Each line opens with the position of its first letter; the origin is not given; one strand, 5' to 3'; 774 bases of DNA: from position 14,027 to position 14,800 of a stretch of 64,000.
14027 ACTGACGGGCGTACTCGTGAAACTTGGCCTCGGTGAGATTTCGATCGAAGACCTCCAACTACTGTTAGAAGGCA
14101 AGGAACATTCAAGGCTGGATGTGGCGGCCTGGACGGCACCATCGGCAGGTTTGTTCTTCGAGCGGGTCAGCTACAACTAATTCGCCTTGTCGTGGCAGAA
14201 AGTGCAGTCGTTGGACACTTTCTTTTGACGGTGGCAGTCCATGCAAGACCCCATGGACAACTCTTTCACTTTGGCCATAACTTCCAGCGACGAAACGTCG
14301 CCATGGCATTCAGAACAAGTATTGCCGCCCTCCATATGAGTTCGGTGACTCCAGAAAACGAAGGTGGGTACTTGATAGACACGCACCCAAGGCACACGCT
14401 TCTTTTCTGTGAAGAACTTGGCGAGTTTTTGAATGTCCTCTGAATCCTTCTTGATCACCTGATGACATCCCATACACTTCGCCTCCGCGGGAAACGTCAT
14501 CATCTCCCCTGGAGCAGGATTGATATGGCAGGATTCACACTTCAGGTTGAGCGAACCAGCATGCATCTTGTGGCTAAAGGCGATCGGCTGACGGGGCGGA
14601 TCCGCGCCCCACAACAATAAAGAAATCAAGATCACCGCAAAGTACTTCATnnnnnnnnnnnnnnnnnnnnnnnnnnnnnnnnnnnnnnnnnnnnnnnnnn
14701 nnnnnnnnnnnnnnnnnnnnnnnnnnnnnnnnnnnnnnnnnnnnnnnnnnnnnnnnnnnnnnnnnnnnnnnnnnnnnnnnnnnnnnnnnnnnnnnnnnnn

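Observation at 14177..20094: Operon for exported sugar oxidation that pairs a GMC dehydrogenase with an ActA/QrcA-like pentaheme cytochrome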

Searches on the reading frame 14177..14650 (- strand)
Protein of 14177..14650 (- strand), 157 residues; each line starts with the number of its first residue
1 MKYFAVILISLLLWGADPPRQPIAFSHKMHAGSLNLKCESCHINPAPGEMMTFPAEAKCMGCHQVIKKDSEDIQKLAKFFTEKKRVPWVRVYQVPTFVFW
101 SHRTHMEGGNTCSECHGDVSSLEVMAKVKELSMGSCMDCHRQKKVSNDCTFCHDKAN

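Call 3: search_protein_families(library=pfam, proteins=[window:14177-14650:-], max_evalue=0.01)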
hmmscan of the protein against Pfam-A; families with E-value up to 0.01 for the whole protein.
window:14177-14650:- (157 aa): 4 families
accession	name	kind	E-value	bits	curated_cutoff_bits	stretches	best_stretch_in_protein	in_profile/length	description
PF14522.11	Cytochrome_C7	-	6.1e-12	45.6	24.8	2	100-154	3-67/67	Cytochrome c7 and related cytochrome c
PF02085.21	Cytochrom_CIII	-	4.3e-08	33.9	22.9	1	20-82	18-71/101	Class III cytochrome C family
PF14537.11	Cytochrom_c3_2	-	1.2e-06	29.3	25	1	34-116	5-78/79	Cytochrome c3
PF06364.17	DUF1068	-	0.0015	19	25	0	94-146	20-75/165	Protein of unknown function (DUF1068)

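Call 4: search_protein_families(library=ncbifam, proteins=[window:14177-14650:-], max_evalue=0.01)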
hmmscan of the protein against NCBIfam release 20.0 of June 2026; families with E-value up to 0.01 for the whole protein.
window:14177-14650:- (157 aa): 8 families
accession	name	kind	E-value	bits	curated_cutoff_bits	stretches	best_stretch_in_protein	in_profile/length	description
NF041781.1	mnquin_red_QrcA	equivalog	6.9e-24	84.4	180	1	20-153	28-173/174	menaquinone reductase multiheme cytochrome c subunit QrcA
TIGR04257.1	nanowire_3heme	domain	1.3e-08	34.8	40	1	98-153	13-74/75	c(7)-type cytochrome triheme domain-containing protein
NF043011.1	CytC7_Geobact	equivalog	4.4e-08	33.5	120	2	23-69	33-80/89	cytochrome c7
NF045722.1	c3_cytochr_TmcA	equivalog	5.8e-06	26.2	114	1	19-71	40-95/125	acidic tetraheme cytochrome c3 TmcA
NF047727.1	4hemeCytCCctA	equivalog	8.5e-06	25.9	180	0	29-69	33-70/109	tetraheme c-type cytochrome CctA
NF041028.1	decahem_GSU2203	exception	0.00016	21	325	1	56-154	67-230/317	GSU2203 family decaheme c-type cytochrome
NF045713.1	CxxCH_16_HmcA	equivalog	0.00021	20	400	0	21-43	294-315/541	sulfate respiration complex hexadecaheme cytochrome HmcA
NF038038.1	cytoc_DsrJ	equivalog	0.00088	19.6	100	0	109-153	90-121/121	sulfate reduction electron transfer complex DsrMKJOP subunit DsrJ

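Call 5: find_homologous_proteins(query=window:14177-14650:-)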
Query window:14177-14650:- (157 aa): 172 proteins with E <= 0.001 among 174 candidates; the best 120 are listed.
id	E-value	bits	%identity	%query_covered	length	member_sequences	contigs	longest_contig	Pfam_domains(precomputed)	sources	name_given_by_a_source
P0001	2.0e-91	322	82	100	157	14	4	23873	PF14537.12,PF02085.22,PF14522.12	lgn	-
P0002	1.1e-89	316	81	100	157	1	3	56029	PF14537.12,PF02085.22,PF14522.12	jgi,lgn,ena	-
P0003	2.1e-86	306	78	100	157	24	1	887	PF14537.12,PF02085.22,PF14522.12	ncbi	-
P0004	1.5e-85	303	78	100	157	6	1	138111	PF14537.12,PF02085.22,PF14522.12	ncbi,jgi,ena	jgi:hypothetical protein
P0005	1.8e-85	303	80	100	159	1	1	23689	PF14537.12,PF02085.22,PF14522.12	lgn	-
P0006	1.4e-84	300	78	100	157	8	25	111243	PF14537.12,PF02085.22,PF14522.12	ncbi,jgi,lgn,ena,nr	ncbi:MAG: cytochrome c family protein [Bryobacter sp.]|jgi:hypothetical protein|nr:cytochrome c fami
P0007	1.0e-82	294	78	100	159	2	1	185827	PF14537.12,PF02085.22,PF14522.12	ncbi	-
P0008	6.7e-81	288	77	92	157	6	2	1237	PF14537.12,PF02085.22,PF14522.12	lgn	-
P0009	2.7e-80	286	75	100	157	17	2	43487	PF14537.12,PF02085.22,PF14522.12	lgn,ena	-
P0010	1.9e-75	270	71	100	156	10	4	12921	PF14537.12,PF02085.22,PF14522.12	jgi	jgi:hypothetical protein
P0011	1.4e-73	264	68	100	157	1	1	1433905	PF14537.12,PF02085.22,PF14522.12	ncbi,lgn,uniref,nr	ncbi:cytochrome c3 family protein [Bryobacter aggregatus]|uniref:cytochrome c3 family protein n=1 Ta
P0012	7.4e-72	258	68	100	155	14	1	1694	PF14537.12,PF02085.22,PF14522.12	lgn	-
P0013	3.3e-71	256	70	90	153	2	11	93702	PF14537.12,PF02085.22,PF14522.12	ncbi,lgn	-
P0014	4.8e-70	253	70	90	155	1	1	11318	PF14537.12,PF02085.22,PF14522.12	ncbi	-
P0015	2.1e-69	250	68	90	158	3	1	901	PF14537.12,PF02085.22,PF14522.12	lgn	-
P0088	7.6e-40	154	47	88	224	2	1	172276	PF14537.12,PF02085.22,PF14522.12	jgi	jgi:predicted CXXCH cytochrome family protein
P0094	1.2e-38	150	46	86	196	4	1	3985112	PF09699.16,PF14537.12,PF02085.22,PF14522.12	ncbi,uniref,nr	ncbi:cytochrome c3 family protein [Paracoccus zhejiangensis]|uniref:Cytochrome c7-like domain-contai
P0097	2.6e-38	149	50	87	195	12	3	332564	PF14537.12,PF02085.22,PF14522.12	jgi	jgi:hypothetical protein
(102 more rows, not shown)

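Call 10: find_related_loci(query=A2, collection=genome_contigs, flank=10000)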
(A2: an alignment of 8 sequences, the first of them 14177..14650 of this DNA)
Query A2 (157 aa) in genome_contigs; peptide patterns used: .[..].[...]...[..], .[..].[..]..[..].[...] (x = any residue, [..] = any of these).
110 stretches matched a pattern; 47 encode a relative of the query (tblastn E <= 1e-3); 47 distinct loci.
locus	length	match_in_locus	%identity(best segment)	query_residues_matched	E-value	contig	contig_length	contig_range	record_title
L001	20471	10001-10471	78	1-157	7e-88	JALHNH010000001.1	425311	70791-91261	MAG: Bryobacter sp. isolate Bin_54_2 c_000000000089, whole genome shotgun sequence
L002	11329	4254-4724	77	1-157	2e-87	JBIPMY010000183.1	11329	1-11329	MAG: Bryobacter sp. isolate ME2017-07-24_3300042509_group7_bin86 Rohwer_bin2_scaffold_4289_c1, whole genome shotgun sequ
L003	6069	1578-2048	76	1-157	1e-86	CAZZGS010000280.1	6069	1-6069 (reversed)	MAG TPA_asm: uncultured Bryobacter sp. isolate SRP128246_co1_71 genome assembly, contig: NODE_36104_length_6069_cov_6.11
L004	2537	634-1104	76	1-157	6e-89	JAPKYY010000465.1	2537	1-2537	MAG: Acidobacteria bacterium isolate LacPavin_0920_WC57_MAG_56_7 LacPavin_0920_WC57_scaffold_959552, whole genome shotgu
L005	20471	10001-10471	78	1-157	2e-86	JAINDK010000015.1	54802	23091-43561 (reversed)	MAG: Bryobacter sp. CoA8 C33 k141_852919_flag_0_multi_33.9928_len_54802, whole genome shotgun sequence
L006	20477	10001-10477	78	1-157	3e-85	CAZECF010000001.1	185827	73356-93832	MAG TPA_asm: uncultured Bryobacter sp. isolate SRP319275_co1_334 genome assembly, contig: NODE_21_length_185827_cov_5.88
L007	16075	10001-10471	78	1-157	3e-85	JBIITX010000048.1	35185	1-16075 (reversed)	MAG: Bryobacter sp. isolate ME2004-08-06_3300043437_group2_bin122 Rohwer_bin1_scaffold_696_c1, whole genome shotgun sequ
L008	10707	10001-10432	82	14-157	3e-84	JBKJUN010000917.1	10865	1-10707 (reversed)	MAG: Bryobacter sp. isolate ant_bin.70 S1Ck117_4315020_flag_1_multi_12.0000_len_10865, whole genome shotgun sequence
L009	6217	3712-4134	83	17-157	4e-83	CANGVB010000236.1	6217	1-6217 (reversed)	MAG: Bryobacteraceae bacterium isolate RE-15aug16-189 genome assembly, contig: RE-15aug16-C24816, whole genome shotgun s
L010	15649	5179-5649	71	1-157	6e-81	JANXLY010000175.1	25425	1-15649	MAG: Acidobacteria bacterium isolate 336R_concoct_351_sub 336R_k141_1709026, whole genome shotgun sequence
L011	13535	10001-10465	66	1-157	2e-74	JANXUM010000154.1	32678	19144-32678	MAG: Bryobacter sp. isolate 339R_metabat_62_sub 339R_k141_1376612, whole genome shotgun sequence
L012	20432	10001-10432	69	14-157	4e-72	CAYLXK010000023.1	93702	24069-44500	MAG TPA_asm: uncultured Bryobacter sp. isolate SRP287051_co2_208 genome assembly, contig: NODE_517_length_93702_cov_21.4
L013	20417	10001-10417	71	19-157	3e-71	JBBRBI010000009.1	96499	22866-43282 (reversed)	MAG: Bryobacterales bacterium isolate Co_metawrap_2336 Cmw_2336_k141_27647379_length_96499_cov_10.9992, whole genome sho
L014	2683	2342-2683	83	1-114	8e-67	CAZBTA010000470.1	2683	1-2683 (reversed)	MAG TPA_asm: uncultured Bryobacter sp. isolate binchicken_co214_141 genome assembly, contig: NODE_65190_length_2683_cov_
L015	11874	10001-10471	53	1-157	4e-59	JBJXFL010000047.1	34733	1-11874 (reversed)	MAG: Bryobacteraceae bacterium isolate F1F2.bin.453 k127_2191242, whole genome shotgun sequence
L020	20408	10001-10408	56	18-154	5e-55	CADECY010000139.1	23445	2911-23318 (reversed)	MAG: uncultured Acidobacteria bacterium isolate Acidobacteria sp. RBC020 genome assembly, contig: MAG020_139, whole geno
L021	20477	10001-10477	51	7-157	7e-55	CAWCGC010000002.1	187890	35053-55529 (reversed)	MAG: Bryobacteraceae bacterium isolate MFD09368.bin.2.32 genome assembly, contig: contig_103117, whole genome shotgun se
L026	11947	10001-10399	58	25-157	6e-54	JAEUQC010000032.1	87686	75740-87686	MAG: Bryobacterales bacterium isolate new MAG-241 k141_935367, whole genome shotgun sequence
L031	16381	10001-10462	47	1-154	2e-50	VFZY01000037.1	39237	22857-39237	MAG: Acidobacteria bacterium isolate K_Offshore_80m_m2_102 K_Offshore_80m_m2_102_Ga0194132_10002028, whole genome shotgu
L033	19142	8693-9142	48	4-154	2e-49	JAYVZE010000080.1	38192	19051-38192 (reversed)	MAG: Blastocatellia bacterium isolate GL88_UP_metabat_53 GL88_UP_metabat_53_79, whole genome shotgun sequence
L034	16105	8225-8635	51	17-154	3e-48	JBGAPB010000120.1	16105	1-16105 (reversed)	MAG: Blastocatellia bacterium isolate MAG_AAO_H10.7 AAOH10-7_opera_contig_10266, whole genome shotgun sequence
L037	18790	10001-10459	47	4-154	5e-46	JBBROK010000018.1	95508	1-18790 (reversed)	MAG: Bryobacterales bacterium isolate La1_metabat2.287 LA1C_B2.287_k141_334629L_95508_cov_14.2832, whole genome shotgun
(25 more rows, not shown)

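Call 13: search_protein_families(library=pfam, proteins=[L020:8797-9831:+, L020:10360-11160:+, L020:10980-12626:+, L021:8152-9264:+, L021:10541-12916:+, L033:7755-8648:+, L033:9155-10045:+, L034:9515-11140:+, L037:8077-9993:+, L037:10383-12002:+], max_evalue=0.001)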
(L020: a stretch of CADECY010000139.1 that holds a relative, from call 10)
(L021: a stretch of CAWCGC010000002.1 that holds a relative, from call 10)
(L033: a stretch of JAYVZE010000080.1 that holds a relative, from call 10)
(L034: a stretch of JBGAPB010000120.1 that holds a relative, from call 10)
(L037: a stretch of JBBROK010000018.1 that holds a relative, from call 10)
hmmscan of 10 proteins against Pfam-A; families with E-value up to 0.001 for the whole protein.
L020:8797-9831:+ (344 aa): 1 family
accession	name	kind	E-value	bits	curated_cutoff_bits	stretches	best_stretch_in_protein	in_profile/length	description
PF01435.24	Peptidase_M48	-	3.5e-34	118.7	20.3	1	91-265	5-181/186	Peptidase family M48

L020:10360-11160:+ (266 aa): 2 families
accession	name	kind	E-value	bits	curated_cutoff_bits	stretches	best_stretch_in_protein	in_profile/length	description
PF00072.30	Response_reg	-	1.6e-29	102.8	30.2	1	34-143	2-111/111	Response regulator receiver domain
PF00486.34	Trans_reg_C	-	7.6e-27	93.6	26.2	1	174-249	1-77/77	Transcriptional regulatory protein, C terminal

L020:10980-12626:+ (548 aa): 3 families
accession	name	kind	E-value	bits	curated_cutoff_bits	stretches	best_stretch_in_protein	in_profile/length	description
PF02518.31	HATPase_c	-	1.4e-29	103.2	26.4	1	420-529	1-108/111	Histidine kinase-, DNA gyrase B-, and HSP90-like ATPase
PF00512.31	HisKA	-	8.7e-15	55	26.9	1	310-375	2-66/66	His Kinase A (phospho-acceptor) domain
PF00672.30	HAMP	-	2.1e-09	38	25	1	252-304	1-52/53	HAMP domain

L021:8152-9264:+ (370 aa): 2 families
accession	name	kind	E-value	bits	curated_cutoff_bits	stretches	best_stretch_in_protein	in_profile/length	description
PF00753.33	Lactamase_B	-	3e-15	57.1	22.7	1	80-285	5-182/196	Metallo-beta-lactamase superfamily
PF12706.13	Lactamase_B_2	-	0.00087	19.4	27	0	113-164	17-76/200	Beta-lactamase superfamily domain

L021:10541-12916:+ (791 aa): 2 families
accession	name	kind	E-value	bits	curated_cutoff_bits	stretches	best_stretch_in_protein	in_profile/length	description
PF12704.14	MacB_PCD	-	1.9e-39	136.6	27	2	19-236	1-204/207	MacB-like periplasmic core domain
PF02687.27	FtsX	-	1.8e-17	63.9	25.5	2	280-397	3-119/120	FtsX-like permease C-terminal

L033:7755-8648:+ (297 aa): 1 family
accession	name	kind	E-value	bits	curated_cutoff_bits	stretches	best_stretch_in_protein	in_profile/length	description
PF06283.17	ThuA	-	1.4e-37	130.5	33.4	1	50-282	2-208/209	Trehalose utilisation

L033:9155-10045:+ (296 aa): 3 families
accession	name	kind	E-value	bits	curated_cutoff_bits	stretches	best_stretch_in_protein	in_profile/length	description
PF08501.16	Shikimate_dh_N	-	1.6e-22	80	27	1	13-100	1-83/83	Shikimate dehydrogenase substrate binding domain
PF18317.6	SDH_C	-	5.1e-06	26.5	25.8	1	254-279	3-28/31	Shikimate 5'-dehydrogenase C-terminal domain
PF00899.27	ThiF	-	5.7e-05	22.8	28.1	1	132-164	22-54/238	ThiF family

L034:9515-11140:+ (541 aa): 2 families
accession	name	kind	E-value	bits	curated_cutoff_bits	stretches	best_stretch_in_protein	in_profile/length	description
PF07519.17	Tannase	-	3.5e-121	405.9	29.8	1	85-533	10-490/490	Tannase and feruloyl esterase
PF12146.15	Hydrolase_4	-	1.6e-05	24.7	27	0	196-255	77-135/239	Serine aminopeptidase, S33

L037:8077-9993:+ (638 aa): 4 families
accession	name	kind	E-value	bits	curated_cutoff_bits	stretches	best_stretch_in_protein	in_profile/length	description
PF13450.12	NAD_binding_8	-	3.1e-10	40.6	21.9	1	111-159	1-44/68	NAD(P)-binding Rossmann-like domain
PF01593.30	Amino_oxidase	-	5.2e-07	29.7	19.8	1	387-632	218-443/443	Flavin containing amine oxidoreductase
PF01266.30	DAO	-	7.6e-07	29.4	27.9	1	108-151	1-42/353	FAD dependent oxidoreductase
PF01946.23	Thi4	-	7.3e-05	22.5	26.2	1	107-147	18-56/235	Thi4 family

L037:10383-12002:+ (539 aa): 2 families
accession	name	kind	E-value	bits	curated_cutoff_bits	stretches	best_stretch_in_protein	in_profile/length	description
PF01433.26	Peptidase_M1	-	8e-33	114.3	27.7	1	305-455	65-218/218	Peptidase family M1 domain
PF17900.6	Peptidase_M1_N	-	6.5e-12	46.4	25.8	1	61-219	12-186/186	Peptidase M1 N-terminal domain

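Call 15: search_solved_structures(query=window:14177-14650:-, max_evalue=1, show_alignments=3)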
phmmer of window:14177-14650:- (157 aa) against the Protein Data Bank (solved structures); distinct sequences matched with E-value up to 1: 18.
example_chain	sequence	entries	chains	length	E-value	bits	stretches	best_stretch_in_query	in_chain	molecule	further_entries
8k9e_A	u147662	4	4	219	1.9e-28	102.6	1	20-143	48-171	Cytochrome c7-like domain-containing protein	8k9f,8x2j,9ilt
6f0k_A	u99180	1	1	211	1.2e-25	93.4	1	24-144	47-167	Cytochrome c family protein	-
6btm_A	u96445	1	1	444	7.6e-23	84.3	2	76-150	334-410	Alternative Complex III subunit A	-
6lod_A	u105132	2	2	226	5.5e-21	78.3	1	15-143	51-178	MULTIHEME_CYTC domain-containing protein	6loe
3h4n_A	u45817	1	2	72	0.0048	20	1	22-68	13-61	Cytochrome c7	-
3h34_A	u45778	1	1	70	0.0052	19.9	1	22-65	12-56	Cytochrome c7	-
3ov0_A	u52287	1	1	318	0.014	18.5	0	24-154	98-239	Cytochrome c family protein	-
1qdb_A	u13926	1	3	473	0.014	18.4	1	85-144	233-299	CYTOCHROME C NITRITE REDUCTASE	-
3ouq_A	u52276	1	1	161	0.034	17.2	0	24-55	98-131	Cytochrome c family protein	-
3bxu_A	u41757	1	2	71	0.043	16.9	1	98-155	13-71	Cytochrome c3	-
2a3m_A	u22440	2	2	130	0.053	16.6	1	19-84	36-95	COG3005: Nitrate/TMAO reductases, membrane-bound tetraheme cytochrome c subunit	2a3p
4hb6_A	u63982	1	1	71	0.055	16.5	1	99-155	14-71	PpcA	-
3sj4_X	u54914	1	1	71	0.063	16.3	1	99-155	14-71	CYTOCHROME C7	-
2e84_A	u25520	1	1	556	0.17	14.9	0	110-144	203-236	High-molecular-weight cytochrome c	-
2j7a_A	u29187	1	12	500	0.24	14.5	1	83-143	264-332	CYTOCHROME C NITRITE REDUCTASE NRFA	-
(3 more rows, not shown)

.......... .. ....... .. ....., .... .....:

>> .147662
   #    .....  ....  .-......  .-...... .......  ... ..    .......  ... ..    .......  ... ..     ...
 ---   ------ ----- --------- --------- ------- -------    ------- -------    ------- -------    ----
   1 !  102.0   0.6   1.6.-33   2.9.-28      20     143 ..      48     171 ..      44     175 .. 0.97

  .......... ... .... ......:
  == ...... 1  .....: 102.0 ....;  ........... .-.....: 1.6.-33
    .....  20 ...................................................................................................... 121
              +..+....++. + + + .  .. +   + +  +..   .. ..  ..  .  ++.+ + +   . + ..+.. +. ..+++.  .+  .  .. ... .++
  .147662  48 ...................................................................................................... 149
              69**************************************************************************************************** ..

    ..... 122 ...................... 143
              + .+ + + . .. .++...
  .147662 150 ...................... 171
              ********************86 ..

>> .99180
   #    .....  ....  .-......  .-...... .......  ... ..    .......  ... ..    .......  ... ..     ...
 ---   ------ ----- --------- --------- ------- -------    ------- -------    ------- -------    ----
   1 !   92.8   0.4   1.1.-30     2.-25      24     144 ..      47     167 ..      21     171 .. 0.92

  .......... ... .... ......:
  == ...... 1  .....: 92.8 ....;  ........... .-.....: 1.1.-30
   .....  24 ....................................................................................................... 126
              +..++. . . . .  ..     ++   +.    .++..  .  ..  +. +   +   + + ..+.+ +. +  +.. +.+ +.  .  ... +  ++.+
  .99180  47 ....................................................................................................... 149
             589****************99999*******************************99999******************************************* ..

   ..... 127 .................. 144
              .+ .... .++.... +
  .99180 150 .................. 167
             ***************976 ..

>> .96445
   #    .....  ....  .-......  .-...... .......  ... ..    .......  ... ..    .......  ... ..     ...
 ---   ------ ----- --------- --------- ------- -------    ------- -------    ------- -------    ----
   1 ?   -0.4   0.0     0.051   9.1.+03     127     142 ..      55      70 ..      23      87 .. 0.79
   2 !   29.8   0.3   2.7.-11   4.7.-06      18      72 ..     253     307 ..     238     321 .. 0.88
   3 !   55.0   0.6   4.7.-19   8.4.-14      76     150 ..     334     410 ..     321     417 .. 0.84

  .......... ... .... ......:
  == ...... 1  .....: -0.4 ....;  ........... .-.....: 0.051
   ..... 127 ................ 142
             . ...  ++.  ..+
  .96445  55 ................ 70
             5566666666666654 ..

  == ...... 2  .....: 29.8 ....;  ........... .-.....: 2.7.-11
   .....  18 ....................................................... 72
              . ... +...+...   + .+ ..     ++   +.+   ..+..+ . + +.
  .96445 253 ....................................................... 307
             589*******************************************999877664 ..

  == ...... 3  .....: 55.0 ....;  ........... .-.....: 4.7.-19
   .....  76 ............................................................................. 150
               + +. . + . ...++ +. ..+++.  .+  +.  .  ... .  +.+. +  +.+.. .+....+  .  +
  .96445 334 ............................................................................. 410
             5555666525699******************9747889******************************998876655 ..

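Call 26: find_encoding_contigs(protein=P0094, flank=6000, max_places=2)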
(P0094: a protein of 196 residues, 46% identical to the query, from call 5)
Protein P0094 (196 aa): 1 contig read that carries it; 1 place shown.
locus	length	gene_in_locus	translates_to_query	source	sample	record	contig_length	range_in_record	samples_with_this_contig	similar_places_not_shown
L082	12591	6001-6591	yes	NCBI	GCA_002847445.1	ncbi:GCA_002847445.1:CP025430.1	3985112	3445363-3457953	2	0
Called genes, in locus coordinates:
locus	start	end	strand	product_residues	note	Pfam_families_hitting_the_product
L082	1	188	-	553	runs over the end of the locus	PF02690:Na_Pi_cotrans, PF01895:PhoU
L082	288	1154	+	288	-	PF00126:HTH_1, PF03466:LysR_substrate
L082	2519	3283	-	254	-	PF01695:IstB_IS21, PF00308:Bac_DnaA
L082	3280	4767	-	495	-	PF22483:Mu-transpos_C_2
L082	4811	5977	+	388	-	-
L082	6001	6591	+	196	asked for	PF02085:Cytochrom_CIII (faint), PF14537:Cytochrom_c3_2 (faint), PF09699:Paired_CXXCH_1 (faint), PF14522:Cytochrome_C7 (weak)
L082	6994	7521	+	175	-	-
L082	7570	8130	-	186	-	-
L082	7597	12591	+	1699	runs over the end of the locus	PF00270:DEAD, PF04851:ResIII (faint), PF00271:Helicase_C, PF00580:UvrD-helicase, PF13245:AAA_19, PF00580:UvrD-helicase, PF13361:UvrD_C, PF13538:UvrD_C_2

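Call 27: find_encoding_contigs(protein=P0088, flank=6000, max_places=2)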
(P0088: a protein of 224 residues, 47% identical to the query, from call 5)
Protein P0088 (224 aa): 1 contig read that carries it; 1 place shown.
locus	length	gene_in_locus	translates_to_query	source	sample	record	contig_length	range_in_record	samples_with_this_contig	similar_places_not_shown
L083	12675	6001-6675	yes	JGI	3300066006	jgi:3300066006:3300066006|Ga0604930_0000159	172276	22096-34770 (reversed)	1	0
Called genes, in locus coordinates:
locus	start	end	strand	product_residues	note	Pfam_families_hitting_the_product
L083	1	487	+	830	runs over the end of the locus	PF04174:CP_ATPgrasp_1, PF14403:CP_ATPgrasp_2, PF04168:Alpha-E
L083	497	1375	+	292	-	PF08379:Bact_transglu_N, PF01841:Transglut_core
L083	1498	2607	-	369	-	PF00535:Glycos_transf_2, PF13641:Glyco_tranf_2_3, PF13632:Glyco_trans_2_3 (weak)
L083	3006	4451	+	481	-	-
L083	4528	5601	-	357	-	PF08450:SGL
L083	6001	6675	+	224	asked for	PF02085:Cytochrom_CIII (faint), PF14522:Cytochrome_C7 (weak), PF14537:Cytochrom_c3_2 (faint), PF14522:Cytochrome_C7 (weak)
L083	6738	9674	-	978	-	PF00246:Peptidase_M14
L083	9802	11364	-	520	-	PF00089:Trypsin, PF13365:Trypsin_2, PF00595:PDZ, PF13180:PDZ_2, PF17820:PDZ_6, PF00595:PDZ, PF13180:PDZ_2, PF17820:PDZ_6, +1 more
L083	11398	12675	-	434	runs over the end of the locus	PF05569:Peptidase_M56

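Call 28: find_encoding_contigs(protein=P0097, flank=6000, max_places=2)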
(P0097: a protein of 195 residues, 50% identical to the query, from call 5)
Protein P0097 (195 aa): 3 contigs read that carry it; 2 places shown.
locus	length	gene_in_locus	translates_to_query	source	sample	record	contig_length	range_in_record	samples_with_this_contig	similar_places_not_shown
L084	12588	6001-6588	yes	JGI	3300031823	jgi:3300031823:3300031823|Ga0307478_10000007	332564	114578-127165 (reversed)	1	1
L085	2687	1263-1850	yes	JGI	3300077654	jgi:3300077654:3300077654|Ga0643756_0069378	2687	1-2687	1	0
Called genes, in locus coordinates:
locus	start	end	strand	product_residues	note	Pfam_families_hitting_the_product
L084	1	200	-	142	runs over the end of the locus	-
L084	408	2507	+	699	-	PF00034:Cytochrom_C (faint), PF13442:Cytochrome_CBB3, PF13620:CarboxypepD_reg, PF21959:DUF6923 (faint), PF08450:SGL (faint), PF24684:Vgb_lyase (faint)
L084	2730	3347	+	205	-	PF02627:CMD (faint)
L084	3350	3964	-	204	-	-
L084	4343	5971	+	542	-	PF01266:DAO (faint), PF01593:Amino_oxidase (faint), PF13450:NAD_binding_8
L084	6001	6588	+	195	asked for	PF02085:Cytochrom_CIII (faint), PF14522:Cytochrome_C7 (faint), PF14537:Cytochrom_c3_2 (faint)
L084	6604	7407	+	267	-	PF13489:Methyltransf_23, PF13847:Methyltransf_31 (weak), PF08241:Methyltransf_11, PF08242:Methyltransf_12, PF13649:Methyltransf_25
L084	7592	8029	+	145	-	PF01042:Ribonuc_L-PSP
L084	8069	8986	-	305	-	PF00753:Lactamase_B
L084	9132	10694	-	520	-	PF00375:SDF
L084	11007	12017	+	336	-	PF00291:PALP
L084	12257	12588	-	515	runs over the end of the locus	PF01425:Amidase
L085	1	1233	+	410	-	?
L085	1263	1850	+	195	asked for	PF02085:Cytochrom_CIII (faint), PF14522:Cytochrome_C7 (faint), PF14537:Cytochrom_c3_2 (faint)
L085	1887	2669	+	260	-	PF13489:Methyltransf_23, PF08241:Methyltransf_11, PF08242:Methyltransf_12, PF13649:Methyltransf_25, PF13847:Methyltransf_31 (weak)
